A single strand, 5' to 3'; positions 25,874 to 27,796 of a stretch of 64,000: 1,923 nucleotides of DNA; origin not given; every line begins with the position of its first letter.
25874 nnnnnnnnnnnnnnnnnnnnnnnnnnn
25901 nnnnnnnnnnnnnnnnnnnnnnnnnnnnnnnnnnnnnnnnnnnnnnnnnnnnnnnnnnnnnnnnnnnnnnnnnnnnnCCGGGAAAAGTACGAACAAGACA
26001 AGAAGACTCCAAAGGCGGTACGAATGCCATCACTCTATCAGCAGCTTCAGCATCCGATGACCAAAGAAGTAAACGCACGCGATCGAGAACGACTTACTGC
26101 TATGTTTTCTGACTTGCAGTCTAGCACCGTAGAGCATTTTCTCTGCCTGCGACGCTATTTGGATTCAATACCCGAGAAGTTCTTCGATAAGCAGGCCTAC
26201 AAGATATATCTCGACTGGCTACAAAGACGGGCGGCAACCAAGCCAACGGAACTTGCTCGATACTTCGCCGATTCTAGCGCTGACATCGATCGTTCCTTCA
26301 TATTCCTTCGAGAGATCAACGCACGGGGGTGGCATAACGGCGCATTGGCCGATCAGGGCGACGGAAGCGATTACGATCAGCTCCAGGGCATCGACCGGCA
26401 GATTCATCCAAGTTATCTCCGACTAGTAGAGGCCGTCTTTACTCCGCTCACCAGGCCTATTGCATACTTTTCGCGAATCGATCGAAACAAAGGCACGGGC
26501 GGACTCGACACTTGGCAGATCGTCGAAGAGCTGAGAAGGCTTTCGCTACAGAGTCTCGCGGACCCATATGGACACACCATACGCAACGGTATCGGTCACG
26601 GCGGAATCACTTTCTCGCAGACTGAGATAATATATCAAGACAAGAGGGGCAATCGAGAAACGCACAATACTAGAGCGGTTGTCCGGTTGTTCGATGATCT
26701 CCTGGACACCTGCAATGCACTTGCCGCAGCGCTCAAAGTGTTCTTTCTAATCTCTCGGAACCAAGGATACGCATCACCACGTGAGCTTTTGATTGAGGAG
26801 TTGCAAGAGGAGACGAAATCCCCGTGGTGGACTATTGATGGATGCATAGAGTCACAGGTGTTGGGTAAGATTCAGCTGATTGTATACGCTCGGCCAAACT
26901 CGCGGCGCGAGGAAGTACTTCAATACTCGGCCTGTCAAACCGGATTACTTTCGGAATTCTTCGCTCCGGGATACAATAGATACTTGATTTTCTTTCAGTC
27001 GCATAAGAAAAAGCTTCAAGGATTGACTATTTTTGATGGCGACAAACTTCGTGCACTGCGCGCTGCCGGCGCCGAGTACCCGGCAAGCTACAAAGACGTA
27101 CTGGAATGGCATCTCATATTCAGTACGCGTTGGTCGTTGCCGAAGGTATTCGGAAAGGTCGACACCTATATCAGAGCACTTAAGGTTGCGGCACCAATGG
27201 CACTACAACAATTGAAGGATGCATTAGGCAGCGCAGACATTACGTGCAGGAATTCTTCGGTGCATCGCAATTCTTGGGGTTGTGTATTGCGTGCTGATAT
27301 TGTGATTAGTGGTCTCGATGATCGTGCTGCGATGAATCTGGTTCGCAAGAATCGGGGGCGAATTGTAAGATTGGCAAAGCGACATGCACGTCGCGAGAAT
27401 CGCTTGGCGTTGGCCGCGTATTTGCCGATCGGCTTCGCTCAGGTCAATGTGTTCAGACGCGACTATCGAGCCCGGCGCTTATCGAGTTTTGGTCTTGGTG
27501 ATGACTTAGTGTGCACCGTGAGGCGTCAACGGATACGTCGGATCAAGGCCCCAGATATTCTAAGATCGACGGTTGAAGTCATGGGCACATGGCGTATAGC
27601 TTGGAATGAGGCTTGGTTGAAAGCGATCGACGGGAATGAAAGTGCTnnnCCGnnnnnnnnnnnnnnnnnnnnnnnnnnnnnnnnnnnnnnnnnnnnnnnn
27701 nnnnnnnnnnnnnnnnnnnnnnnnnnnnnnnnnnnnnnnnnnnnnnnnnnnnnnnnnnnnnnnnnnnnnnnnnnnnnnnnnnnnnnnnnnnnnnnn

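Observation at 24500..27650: Compositionally foreign block (GC about 50% versus 68-70%) beginning inside the methyltransferase ORF and ending abruptly at a convergent gene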

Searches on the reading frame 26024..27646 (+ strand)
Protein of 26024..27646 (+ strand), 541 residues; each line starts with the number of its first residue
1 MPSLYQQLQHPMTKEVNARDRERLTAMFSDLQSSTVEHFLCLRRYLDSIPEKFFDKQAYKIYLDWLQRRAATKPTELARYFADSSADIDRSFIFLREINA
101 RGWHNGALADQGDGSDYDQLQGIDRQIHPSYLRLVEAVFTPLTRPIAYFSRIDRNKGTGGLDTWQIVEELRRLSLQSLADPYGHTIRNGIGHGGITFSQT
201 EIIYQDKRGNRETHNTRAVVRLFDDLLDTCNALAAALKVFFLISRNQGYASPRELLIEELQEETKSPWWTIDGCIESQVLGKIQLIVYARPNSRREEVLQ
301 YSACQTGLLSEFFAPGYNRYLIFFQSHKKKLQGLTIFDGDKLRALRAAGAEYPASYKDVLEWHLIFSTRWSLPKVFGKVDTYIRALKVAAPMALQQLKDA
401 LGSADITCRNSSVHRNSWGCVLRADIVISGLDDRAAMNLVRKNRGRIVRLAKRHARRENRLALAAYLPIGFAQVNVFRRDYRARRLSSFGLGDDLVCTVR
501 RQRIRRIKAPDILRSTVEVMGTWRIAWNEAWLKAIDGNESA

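Call 6: search_protein_families(library=pfam, proteins=[window:26024-27646:+], max_evalue=0.01)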
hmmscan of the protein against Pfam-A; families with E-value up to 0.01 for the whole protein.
window:26024-27646:+ (541 aa): 0 families

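Call 7: search_protein_families(library=ncbifam, proteins=[window:26024-27646:+], max_evalue=0.1)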
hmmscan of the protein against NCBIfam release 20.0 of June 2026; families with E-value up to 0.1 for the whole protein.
window:26024-27646:+ (541 aa): 0 families

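Call 8: search_protein_families(library=padloc, proteins=[window:26024-27646:+], max_evalue=0.1)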
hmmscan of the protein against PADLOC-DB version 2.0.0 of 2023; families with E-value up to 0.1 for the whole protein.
window:26024-27646:+ (541 aa): 1 family
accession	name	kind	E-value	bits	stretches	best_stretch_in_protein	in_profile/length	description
PDLC04353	PDC-M04A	-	0.032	11.6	1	48-96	114-161/232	-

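Call 12: find_encoding_contigs(protein=window:26024-27646:+, flank=10000, max_places=6)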
Protein window:26024-27646:+ (541 aa): 2 contigs read that carry it; 2 places shown.
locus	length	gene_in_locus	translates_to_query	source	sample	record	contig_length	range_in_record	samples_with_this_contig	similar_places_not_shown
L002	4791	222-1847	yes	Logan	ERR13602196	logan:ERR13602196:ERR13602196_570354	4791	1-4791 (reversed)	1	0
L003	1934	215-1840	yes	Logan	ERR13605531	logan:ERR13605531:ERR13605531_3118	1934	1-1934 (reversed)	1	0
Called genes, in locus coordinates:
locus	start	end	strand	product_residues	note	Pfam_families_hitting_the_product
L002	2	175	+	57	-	?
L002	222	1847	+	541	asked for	-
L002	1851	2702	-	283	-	PF01261:AP_endonuc_2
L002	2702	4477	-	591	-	PF02776:TPP_enzyme_N, PF00205:TPP_enzyme_M, PF02775:TPP_enzyme_C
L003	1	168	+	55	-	?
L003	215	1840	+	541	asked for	-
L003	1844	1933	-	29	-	?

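Call 25: find_homologous_proteins(query=window:26024-27646:+)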
Query window:26024-27646:+ (541 aa): 200 proteins with E <= 0.001 among 8000 candidates; the best 120 are listed.
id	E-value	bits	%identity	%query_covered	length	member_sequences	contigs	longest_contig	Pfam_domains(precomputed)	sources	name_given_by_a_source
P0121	0.0e+0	1224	99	100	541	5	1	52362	-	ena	-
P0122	1.6e-199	682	57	99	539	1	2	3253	-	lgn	-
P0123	4.0e-199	681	57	99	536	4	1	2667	-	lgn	-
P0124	1.1e-197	676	56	98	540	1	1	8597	-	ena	-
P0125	1.8e-196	672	56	99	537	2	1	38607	-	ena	-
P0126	1.8e-194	665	56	100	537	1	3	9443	-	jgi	jgi:hypothetical protein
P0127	3.9e-193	661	55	99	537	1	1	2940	-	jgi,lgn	-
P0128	2.4e-192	658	55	99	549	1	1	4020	-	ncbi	ncbi:MAG: hypothetical protein ABI856_16100 [Nitrospira sp.]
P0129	8.1e-192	656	55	99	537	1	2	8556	-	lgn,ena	-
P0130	1.4e-191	656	54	99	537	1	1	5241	-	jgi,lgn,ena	-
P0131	3.5e-191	654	55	99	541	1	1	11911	-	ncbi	-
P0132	2.9e-190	651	54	99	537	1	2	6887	-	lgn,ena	-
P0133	2.6e-187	642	54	98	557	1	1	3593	-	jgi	-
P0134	7.5e-187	640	54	99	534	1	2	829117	-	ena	-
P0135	6.3e-186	637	52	99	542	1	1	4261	-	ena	-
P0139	4.6e-184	631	53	99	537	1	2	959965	-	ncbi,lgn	-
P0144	5.0e-182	624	51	99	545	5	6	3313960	-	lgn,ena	-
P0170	1.7e-176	606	52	99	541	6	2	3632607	-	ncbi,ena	-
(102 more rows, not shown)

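Call 26: find_encoding_contigs(protein=P0125, flank=8000, max_places=2)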
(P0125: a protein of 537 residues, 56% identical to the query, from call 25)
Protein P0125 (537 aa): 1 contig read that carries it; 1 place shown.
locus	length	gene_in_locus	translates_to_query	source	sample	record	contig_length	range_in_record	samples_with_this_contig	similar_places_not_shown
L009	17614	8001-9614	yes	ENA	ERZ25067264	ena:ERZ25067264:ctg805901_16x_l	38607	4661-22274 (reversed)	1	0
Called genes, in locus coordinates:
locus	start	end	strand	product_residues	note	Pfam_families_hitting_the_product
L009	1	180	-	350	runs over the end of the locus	PF01408:GFO_IDH_MocA, PF22725:GFO_IDH_MocA_C3, PF02894:GFO_IDH_MocA_C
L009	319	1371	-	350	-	PF01408:GFO_IDH_MocA, PF22725:GFO_IDH_MocA_C3, PF02894:GFO_IDH_MocA_C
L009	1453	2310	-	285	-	PF00528:BPD_transp_1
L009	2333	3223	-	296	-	PF00528:BPD_transp_1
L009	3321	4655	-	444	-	PF01547:SBP_bac_1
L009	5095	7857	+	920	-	PF25788:Ig_Rha78A_N, PF08531:Bac_rhamnosid_N, PF05592:Bac_rhamnosid, PF17389:Bac_rhamnosid6H, PF17390:Bac_rhamnosid_C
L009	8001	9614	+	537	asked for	-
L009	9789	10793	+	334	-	PF01408:GFO_IDH_MocA, PF22725:GFO_IDH_MocA_C3 (weak)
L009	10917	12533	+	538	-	-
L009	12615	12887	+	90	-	-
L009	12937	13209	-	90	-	-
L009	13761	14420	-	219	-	PF01571:GCV_T, PF08669:GCV_T_C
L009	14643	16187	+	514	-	-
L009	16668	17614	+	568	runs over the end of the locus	PF13365:Trypsin_2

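Call 27: find_encoding_contigs(protein=P0139, flank=8000, max_places=2)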
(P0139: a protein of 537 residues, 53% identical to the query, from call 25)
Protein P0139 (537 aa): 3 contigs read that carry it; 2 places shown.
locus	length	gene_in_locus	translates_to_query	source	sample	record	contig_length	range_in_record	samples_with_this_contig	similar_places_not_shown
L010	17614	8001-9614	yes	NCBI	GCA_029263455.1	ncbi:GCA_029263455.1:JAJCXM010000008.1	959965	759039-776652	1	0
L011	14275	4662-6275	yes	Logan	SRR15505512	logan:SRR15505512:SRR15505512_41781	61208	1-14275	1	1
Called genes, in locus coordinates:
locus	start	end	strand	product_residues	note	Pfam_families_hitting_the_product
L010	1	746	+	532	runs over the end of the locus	PF01520:Amidase_3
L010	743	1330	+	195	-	PF10646:Germane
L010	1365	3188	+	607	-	PF00009:GTP_EFTU, PF22042:EF-G_D2, PF03144:GTP_EFTU_D2 (weak), PF00679:EFG_C, PF21018:BipA_C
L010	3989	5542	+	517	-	PF00023:Ank (faint), PF12796:Ank_2, PF13606:Ank_3 (faint), PF13637:Ank_4 (faint)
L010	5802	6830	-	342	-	-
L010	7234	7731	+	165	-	PF16702:DUF5063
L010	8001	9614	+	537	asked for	-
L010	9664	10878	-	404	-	-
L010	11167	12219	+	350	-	-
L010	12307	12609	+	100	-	-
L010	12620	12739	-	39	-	-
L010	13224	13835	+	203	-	PF19827:DUF6308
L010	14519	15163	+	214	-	PF10946:DUF2625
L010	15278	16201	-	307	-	PF13391:HNH_2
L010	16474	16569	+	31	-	-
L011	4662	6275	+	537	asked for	-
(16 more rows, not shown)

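Call 28: find_encoding_contigs(protein=P0144, flank=8000, max_places=3)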
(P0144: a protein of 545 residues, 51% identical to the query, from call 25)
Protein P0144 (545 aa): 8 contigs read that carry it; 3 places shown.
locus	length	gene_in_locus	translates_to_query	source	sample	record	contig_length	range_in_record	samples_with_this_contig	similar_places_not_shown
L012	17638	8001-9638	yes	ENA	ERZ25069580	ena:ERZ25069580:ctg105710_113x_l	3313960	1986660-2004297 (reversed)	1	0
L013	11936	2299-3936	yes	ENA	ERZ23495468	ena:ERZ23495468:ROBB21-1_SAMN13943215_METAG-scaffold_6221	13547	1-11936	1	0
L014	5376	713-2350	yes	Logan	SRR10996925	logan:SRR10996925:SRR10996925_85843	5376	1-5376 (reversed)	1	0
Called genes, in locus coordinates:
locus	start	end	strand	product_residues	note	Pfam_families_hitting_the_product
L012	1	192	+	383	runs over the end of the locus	-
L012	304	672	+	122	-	PF00436:SSB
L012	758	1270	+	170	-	PF04002:RadC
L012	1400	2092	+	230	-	-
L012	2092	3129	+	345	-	PF02384:N6_Mtase (faint), PF19587:DUF6094, PF05175:MTS (weak)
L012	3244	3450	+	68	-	-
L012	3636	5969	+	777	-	PF04851:ResIII (faint), PF00271:Helicase_C (weak)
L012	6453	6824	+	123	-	-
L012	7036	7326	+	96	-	-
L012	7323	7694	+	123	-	-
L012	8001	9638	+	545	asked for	-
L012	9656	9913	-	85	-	-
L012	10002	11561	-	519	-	-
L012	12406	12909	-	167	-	PF09339:HTH_IclR (weak)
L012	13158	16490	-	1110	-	PF13091:PLDc_2 (weak), PF00176:SNF2-rel_dom (faint), PF04851:ResIII (faint), PF00271:Helicase_C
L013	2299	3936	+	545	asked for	-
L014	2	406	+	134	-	?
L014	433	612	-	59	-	-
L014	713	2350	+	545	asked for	-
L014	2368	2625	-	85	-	-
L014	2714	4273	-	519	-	-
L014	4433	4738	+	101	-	-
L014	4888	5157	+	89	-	-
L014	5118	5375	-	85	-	?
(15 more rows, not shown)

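Call 36: search_solved_structures(query=window:26024-27646:+, max_evalue=10)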
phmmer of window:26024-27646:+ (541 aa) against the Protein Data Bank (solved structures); distinct sequences matched with E-value up to 10: 0.

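Call 40: search_solved_structures(query=A2, max_evalue=10)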
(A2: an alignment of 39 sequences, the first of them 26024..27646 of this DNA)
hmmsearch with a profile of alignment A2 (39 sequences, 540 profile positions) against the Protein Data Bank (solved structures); distinct sequences matched with E-value up to 10: 1.
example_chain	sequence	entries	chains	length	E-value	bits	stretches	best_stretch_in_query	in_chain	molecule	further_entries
7u1z_B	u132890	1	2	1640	2.4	9.8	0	316-338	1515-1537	Toxin A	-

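Call 54: predict_structure(alignment_id=A2)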
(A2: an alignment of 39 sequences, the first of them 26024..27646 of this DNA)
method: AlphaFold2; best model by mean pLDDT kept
length: 541 residues; sequences in the alignment: 39
mean_pLDDT: 88.9   pTM: 0.89
mean pLDDT of the five models: 88.9, 87.6, 86.6, 86.6, 84.0
residues with pLDDT >= 90: 333; 70-90: 181; 50-70: 24; < 50: 3
segments of 3 or more residues with pLDDT < 50: none
pLDDT, mean of each block of 10 residues (from residue 1): 79 88 94 87 93 96 97 96 95 96 77 71 94 98 97 93 96 92 95 92 95 94 96 98 90 92 91 92 94 86 92 91 87 92 90 82 67 70 78 76 83 89 92 90 94 91 90 93 75 89 86 89 93 74 39
secondary structure, 60 per line:
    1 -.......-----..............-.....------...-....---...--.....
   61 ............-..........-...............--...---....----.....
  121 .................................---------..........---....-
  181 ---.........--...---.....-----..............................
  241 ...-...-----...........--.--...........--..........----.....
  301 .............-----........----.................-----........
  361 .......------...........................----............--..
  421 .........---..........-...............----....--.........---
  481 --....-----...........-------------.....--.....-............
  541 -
elements in order: H2-8 H14-27 H29-33 H44-47 H56-72 H74-83 H85-99 H108-111 H116-153 H163-172 H176-179 H184-192 E195-197 E201-205 E211-215 H216-243 H253-263 E269-279 E282-291 H296-313 E319-326 E331-338 H339-347 H353-359 E360-367 H374-400 E405-416 E419-429 H433-442 H444-458 H463-466 E469-477 H483-486 E495-502 E516-520 E523-527 H529-540

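Call 59: search_protein_families(library=phrogs, proteins=[window:26024-27646:+], max_evalue=0.01)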
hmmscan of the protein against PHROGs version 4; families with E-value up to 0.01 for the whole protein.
window:26024-27646:+ (541 aa): 0 families

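Call 83: list_cluster_members(proteins=[P0009, P0010, P0016, P0024, P0085, P0139, P0170, P0131])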
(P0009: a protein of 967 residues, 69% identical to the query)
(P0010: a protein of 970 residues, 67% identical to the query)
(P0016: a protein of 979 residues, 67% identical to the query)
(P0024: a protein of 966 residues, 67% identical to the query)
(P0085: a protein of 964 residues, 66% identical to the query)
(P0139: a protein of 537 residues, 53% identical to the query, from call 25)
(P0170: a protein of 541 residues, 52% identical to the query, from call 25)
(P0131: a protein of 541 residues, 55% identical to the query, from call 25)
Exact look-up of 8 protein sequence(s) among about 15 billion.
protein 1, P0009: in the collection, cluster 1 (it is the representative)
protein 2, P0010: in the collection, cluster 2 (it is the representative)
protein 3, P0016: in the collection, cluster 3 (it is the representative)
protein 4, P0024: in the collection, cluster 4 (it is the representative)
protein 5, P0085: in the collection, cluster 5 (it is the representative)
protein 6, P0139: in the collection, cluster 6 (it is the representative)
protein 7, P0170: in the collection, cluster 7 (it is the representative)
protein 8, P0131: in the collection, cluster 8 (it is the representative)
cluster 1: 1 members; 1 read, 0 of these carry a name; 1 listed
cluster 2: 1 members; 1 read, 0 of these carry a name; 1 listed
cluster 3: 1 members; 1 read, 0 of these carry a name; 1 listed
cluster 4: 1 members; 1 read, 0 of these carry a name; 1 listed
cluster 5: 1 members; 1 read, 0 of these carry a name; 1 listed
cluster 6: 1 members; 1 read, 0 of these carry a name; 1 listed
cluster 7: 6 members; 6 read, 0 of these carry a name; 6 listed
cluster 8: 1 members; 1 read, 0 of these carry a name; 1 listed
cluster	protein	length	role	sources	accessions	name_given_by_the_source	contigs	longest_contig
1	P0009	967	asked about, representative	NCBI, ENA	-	-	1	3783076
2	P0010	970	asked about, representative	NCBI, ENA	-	-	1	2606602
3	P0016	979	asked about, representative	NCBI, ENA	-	-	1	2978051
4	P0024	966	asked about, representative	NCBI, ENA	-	-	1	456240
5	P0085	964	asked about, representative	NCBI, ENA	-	-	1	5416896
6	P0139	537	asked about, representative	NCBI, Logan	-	-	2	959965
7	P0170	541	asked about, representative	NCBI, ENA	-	-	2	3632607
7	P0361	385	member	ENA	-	-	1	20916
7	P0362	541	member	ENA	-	-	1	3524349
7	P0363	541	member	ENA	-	-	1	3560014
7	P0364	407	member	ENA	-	-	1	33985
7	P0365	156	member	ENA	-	-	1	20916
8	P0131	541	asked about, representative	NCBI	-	-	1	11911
